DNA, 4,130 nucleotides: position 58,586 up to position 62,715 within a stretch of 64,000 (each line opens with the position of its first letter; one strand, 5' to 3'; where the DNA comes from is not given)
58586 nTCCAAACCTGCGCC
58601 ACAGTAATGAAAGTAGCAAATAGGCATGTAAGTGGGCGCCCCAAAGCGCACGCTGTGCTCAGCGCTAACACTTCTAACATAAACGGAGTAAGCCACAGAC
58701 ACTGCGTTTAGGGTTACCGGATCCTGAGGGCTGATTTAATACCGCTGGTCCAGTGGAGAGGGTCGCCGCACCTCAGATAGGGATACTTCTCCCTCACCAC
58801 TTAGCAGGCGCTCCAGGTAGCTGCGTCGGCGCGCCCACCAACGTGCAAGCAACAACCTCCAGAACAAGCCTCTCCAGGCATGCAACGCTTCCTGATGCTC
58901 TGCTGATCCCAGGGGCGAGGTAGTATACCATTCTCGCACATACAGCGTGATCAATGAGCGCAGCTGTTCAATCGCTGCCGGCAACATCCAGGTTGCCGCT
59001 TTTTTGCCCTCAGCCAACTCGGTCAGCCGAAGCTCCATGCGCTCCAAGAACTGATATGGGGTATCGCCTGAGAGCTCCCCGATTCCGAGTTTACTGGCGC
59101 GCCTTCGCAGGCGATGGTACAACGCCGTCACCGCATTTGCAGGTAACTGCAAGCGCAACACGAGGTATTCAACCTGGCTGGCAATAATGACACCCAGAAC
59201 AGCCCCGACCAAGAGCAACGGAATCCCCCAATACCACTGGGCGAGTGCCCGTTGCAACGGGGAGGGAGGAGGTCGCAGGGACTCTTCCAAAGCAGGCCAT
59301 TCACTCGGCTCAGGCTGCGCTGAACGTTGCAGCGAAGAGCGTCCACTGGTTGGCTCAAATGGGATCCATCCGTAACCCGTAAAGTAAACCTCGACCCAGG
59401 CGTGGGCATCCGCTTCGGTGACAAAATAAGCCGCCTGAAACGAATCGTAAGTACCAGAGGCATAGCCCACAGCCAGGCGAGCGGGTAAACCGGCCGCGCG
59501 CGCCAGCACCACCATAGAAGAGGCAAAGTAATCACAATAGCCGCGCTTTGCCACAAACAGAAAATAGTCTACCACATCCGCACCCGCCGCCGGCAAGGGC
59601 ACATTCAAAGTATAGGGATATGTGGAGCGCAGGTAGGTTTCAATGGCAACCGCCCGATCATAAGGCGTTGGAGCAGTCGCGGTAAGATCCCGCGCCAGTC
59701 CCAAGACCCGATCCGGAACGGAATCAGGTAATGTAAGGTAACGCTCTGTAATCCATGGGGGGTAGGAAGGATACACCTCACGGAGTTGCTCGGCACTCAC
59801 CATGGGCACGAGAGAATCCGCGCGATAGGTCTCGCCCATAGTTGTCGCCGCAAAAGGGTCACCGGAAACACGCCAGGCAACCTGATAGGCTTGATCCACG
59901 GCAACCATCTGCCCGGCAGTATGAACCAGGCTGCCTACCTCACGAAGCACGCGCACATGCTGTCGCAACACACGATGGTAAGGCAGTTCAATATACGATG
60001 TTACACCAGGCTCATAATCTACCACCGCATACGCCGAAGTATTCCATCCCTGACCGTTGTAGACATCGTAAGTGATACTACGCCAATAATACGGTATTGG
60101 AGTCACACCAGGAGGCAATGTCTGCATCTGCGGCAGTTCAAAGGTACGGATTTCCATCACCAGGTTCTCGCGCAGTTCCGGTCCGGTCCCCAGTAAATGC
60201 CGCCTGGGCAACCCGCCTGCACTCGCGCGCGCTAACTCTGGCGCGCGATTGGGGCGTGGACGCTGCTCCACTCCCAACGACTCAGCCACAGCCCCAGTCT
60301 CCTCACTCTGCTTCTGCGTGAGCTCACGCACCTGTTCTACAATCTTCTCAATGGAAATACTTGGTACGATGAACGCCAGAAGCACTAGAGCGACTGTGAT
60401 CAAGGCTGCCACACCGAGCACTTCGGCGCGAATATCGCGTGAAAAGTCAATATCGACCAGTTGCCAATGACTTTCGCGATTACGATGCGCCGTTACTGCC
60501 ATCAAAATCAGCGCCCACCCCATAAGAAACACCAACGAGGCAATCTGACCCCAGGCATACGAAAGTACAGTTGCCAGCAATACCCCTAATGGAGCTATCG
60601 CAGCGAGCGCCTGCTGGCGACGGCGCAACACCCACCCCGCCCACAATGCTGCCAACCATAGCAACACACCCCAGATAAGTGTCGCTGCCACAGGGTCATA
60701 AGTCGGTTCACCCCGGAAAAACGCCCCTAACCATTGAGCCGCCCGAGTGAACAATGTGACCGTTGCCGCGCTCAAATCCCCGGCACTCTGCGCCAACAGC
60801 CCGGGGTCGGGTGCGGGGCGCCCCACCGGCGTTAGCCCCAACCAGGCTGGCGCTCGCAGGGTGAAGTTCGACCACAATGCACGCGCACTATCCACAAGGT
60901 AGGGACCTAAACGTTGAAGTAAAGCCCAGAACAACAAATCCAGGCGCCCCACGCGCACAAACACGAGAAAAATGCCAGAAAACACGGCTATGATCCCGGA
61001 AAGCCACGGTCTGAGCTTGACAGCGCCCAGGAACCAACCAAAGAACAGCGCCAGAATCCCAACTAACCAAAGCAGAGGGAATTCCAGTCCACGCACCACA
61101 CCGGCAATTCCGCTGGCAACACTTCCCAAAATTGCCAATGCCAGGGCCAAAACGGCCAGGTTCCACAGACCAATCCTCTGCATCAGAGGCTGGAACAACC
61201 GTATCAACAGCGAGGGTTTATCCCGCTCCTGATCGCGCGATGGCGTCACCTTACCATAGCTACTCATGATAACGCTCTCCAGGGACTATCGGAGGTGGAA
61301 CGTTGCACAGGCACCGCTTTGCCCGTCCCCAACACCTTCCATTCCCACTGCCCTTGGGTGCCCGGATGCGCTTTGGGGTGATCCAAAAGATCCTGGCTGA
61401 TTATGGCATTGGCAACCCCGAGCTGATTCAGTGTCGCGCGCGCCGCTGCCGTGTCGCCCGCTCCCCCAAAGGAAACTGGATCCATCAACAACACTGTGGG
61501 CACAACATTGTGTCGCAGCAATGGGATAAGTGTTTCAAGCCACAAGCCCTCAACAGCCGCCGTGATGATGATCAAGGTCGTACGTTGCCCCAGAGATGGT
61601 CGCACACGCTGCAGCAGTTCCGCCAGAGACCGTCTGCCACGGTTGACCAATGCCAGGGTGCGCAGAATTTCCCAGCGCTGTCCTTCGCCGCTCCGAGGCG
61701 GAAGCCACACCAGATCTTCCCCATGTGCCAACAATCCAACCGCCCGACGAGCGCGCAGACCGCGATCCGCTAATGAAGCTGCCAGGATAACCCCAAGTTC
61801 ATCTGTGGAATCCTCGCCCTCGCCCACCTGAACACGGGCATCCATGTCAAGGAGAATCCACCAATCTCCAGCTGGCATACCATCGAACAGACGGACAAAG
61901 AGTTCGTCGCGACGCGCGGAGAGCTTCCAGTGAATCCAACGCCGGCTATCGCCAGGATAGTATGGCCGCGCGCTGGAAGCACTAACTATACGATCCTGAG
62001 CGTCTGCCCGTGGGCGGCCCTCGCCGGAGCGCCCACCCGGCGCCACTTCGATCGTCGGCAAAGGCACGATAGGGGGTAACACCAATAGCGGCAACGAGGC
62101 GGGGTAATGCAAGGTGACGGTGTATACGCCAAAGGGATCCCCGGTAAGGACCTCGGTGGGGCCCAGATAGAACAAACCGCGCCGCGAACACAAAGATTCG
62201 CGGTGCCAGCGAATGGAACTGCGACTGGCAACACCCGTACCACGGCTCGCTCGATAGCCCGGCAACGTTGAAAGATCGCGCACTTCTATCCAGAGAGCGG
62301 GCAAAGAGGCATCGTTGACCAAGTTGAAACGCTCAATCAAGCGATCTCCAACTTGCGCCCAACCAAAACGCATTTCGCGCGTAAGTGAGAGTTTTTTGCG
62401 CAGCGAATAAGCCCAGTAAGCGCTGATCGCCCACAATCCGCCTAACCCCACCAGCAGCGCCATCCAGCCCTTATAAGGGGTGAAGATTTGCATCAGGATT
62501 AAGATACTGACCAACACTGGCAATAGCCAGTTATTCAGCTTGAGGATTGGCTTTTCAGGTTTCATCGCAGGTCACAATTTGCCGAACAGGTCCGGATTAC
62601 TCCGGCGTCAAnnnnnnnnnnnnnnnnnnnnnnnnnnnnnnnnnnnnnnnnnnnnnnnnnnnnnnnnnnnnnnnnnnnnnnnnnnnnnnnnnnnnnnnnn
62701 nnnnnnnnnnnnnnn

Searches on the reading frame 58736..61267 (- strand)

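Call 68: search_protein_families(library=pfam, proteins=[window:58736-61267:-], max_evalue=0.000001)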
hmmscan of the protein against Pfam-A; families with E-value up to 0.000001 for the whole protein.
window:58736-61267:- (843 aa): 1 family
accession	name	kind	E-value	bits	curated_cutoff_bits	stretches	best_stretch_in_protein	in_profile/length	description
PF01841.26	Transglut_core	-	5.9e-29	101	23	1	524-639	3-108/108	Transglutaminase-like superfamily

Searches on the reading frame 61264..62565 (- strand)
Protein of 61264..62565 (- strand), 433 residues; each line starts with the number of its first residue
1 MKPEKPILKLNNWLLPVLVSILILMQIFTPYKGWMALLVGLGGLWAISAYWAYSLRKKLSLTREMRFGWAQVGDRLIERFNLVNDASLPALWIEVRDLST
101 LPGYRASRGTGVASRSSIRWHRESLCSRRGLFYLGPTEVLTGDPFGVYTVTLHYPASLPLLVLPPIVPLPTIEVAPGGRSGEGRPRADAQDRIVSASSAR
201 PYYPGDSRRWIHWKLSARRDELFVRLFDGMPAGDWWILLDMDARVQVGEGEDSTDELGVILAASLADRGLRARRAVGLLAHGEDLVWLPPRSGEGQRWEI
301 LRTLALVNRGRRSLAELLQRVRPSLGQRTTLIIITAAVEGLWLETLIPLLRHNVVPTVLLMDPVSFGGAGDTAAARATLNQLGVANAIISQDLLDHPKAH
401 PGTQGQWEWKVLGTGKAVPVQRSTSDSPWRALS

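Call 68: search_protein_families(library=pfam, proteins=[window:61264-62565:-], max_evalue=0.000001)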
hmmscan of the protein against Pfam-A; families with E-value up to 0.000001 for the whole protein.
window:61264-62565:- (433 aa): 1 family
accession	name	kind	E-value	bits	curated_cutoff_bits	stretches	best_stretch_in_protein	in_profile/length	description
PF01882.25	DUF58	-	2.8e-16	59.8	23.4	1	199-340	2-146/216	Protein of unknown function DUF58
